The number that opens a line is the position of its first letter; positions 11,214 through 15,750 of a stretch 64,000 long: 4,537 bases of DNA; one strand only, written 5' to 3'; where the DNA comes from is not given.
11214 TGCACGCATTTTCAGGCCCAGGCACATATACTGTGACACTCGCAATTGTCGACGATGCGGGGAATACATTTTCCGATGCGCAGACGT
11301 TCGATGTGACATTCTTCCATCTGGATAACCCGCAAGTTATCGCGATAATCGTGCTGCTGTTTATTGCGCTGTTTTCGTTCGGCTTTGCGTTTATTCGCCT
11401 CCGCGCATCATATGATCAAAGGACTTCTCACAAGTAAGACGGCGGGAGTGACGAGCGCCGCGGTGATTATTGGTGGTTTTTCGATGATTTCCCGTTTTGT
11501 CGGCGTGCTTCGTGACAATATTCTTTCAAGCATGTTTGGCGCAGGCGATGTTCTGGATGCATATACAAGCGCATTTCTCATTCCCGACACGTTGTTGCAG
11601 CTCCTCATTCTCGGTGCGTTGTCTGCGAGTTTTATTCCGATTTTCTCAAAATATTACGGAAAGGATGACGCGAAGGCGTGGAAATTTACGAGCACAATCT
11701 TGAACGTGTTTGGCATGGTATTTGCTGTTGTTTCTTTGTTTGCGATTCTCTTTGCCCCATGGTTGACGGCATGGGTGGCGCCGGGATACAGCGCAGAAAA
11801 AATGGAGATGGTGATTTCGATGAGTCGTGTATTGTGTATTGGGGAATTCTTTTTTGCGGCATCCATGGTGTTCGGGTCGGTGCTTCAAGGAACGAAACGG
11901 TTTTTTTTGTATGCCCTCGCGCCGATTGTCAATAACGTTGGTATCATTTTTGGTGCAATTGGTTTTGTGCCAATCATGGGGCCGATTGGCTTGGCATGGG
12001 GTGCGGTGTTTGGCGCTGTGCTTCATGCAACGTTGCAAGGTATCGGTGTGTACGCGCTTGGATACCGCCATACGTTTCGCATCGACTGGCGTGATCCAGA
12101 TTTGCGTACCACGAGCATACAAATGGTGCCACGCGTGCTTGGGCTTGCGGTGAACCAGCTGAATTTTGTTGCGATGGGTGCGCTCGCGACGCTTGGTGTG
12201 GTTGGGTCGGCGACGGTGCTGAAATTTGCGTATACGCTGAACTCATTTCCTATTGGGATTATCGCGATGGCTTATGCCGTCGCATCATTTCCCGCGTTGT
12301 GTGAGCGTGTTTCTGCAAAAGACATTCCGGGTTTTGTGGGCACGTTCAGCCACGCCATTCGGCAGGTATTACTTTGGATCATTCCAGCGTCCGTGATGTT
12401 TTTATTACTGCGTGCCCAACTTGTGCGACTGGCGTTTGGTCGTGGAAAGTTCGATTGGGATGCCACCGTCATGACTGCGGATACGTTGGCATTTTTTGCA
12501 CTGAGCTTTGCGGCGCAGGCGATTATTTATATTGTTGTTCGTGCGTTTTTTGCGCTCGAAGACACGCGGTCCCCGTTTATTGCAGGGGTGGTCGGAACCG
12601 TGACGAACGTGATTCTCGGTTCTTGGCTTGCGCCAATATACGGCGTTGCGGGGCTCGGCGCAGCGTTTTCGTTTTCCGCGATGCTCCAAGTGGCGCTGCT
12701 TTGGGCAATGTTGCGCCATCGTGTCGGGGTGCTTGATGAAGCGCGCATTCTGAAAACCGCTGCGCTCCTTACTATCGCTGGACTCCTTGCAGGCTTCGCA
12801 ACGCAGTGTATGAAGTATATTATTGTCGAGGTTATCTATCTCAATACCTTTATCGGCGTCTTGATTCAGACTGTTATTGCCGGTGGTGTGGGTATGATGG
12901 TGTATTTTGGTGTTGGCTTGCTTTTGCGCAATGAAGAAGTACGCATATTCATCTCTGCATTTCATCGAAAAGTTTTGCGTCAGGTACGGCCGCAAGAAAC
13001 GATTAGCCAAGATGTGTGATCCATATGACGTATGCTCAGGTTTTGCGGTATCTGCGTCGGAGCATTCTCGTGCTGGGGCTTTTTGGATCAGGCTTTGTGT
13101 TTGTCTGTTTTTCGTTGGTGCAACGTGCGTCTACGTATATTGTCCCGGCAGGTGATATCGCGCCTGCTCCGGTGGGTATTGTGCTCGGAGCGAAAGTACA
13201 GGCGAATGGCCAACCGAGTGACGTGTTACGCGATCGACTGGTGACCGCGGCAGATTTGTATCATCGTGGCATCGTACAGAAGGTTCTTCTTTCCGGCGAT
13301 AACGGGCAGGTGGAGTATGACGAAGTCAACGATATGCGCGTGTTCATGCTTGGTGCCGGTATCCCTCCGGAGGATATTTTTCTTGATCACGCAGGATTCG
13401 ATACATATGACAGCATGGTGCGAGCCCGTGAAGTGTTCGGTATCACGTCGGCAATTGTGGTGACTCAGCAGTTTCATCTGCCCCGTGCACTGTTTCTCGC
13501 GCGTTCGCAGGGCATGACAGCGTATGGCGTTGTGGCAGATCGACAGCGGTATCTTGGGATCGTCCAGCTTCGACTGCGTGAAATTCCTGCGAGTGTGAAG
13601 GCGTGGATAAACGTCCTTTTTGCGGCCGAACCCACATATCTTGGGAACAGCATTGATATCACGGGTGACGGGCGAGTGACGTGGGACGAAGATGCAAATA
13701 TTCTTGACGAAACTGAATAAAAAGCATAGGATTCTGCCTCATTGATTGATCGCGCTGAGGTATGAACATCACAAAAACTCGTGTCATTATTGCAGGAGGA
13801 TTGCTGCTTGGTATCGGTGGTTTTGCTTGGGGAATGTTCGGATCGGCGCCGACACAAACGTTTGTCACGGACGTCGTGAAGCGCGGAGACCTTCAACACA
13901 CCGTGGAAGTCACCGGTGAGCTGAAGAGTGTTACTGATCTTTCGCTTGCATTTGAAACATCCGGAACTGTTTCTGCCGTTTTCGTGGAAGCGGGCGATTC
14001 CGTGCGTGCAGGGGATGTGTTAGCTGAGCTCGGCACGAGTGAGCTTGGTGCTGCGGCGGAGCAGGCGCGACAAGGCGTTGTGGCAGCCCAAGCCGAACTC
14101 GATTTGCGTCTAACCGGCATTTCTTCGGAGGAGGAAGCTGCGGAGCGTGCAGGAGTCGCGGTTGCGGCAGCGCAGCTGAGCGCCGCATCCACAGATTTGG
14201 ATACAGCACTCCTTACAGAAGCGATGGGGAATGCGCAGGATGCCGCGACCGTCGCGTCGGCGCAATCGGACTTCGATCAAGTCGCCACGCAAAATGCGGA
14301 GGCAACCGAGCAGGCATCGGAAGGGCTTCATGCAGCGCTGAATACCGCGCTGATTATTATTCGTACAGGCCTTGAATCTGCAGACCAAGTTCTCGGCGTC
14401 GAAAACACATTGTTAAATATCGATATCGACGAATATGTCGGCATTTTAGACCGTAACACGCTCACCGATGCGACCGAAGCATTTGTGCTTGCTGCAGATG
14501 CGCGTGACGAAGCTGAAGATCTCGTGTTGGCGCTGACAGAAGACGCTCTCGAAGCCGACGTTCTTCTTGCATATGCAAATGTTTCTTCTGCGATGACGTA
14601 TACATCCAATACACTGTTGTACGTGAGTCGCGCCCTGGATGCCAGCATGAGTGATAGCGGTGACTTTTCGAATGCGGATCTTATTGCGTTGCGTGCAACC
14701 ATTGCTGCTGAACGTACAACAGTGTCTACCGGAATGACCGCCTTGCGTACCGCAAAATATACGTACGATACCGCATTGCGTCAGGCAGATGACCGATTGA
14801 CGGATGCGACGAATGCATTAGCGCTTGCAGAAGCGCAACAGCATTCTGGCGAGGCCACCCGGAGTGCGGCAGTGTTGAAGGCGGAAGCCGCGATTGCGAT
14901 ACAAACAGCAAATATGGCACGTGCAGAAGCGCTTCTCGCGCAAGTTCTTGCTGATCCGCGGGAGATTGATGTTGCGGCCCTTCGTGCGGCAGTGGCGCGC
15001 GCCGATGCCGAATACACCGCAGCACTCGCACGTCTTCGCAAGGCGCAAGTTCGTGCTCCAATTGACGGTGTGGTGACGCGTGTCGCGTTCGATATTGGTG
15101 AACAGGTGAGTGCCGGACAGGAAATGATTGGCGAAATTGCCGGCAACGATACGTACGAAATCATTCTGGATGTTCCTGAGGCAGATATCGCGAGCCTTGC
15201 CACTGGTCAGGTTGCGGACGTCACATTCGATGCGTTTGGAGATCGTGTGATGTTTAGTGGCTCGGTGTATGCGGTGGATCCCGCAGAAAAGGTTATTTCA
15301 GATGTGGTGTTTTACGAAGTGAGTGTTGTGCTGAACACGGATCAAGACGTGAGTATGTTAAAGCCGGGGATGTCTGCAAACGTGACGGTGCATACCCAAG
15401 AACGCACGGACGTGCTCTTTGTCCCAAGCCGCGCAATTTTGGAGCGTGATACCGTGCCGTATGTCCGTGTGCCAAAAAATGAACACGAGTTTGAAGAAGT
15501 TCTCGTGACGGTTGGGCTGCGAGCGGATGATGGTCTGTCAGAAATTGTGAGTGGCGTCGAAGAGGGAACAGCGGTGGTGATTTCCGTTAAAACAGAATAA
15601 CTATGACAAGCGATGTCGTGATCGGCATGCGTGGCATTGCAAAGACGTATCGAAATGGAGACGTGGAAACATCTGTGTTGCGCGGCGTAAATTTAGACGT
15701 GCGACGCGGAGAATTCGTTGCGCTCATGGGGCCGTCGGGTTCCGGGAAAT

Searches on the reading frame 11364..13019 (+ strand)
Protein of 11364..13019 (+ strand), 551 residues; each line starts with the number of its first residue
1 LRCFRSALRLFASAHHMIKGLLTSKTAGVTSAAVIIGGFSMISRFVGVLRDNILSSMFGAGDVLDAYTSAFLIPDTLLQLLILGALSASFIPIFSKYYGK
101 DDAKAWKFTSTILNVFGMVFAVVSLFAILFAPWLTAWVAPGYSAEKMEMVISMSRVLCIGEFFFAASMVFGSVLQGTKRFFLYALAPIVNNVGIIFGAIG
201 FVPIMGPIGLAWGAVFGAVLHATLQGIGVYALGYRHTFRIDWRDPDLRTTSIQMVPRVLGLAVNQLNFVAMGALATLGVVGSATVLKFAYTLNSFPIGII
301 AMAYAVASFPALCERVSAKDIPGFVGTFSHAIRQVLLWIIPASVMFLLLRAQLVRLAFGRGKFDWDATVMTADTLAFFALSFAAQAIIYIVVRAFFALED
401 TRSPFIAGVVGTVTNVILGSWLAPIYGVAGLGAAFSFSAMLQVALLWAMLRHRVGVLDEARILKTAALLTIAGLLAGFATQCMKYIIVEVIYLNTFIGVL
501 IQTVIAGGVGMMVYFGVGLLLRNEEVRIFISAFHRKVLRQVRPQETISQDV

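Call 39: search_protein_families(library=pfam, proteins=[window:11364-13019:+], max_evalue=0.00001)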
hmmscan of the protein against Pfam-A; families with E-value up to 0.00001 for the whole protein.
window:11364-13019:+ (551 aa): 1 family
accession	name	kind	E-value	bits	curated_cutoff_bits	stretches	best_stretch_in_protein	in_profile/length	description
PF03023.19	MurJ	-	6.7e-80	269.3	27.4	1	55-484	2-433/451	Lipid II flippase MurJ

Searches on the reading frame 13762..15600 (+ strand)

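Call 39: search_protein_families(library=pfam, proteins=[window:13762-15600:+], max_evalue=0.00001)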
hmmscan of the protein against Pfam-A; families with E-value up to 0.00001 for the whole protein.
window:13762-15600:+ (612 aa): 4 families
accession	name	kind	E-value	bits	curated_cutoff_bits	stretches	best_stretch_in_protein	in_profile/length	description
PF16576.10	HlyD_D23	-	1.2e-13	51.3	30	1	426-509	107-188/214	Barrel-sandwich domain of CusB or HlyD membrane-fusion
PF13437.12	HlyD_3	-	1.5e-13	51.9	22.2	1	430-526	2-95/106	HlyD family secretion protein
PF13533.13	Biotin_lipoyl_2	-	5.8e-09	36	29.8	1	62-90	3-31/32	Biotin-lipoyl like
PF00364.28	Biotin_lipoyl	-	4e-06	27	22.1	0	66-90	13-36/73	Biotin-requiring enzyme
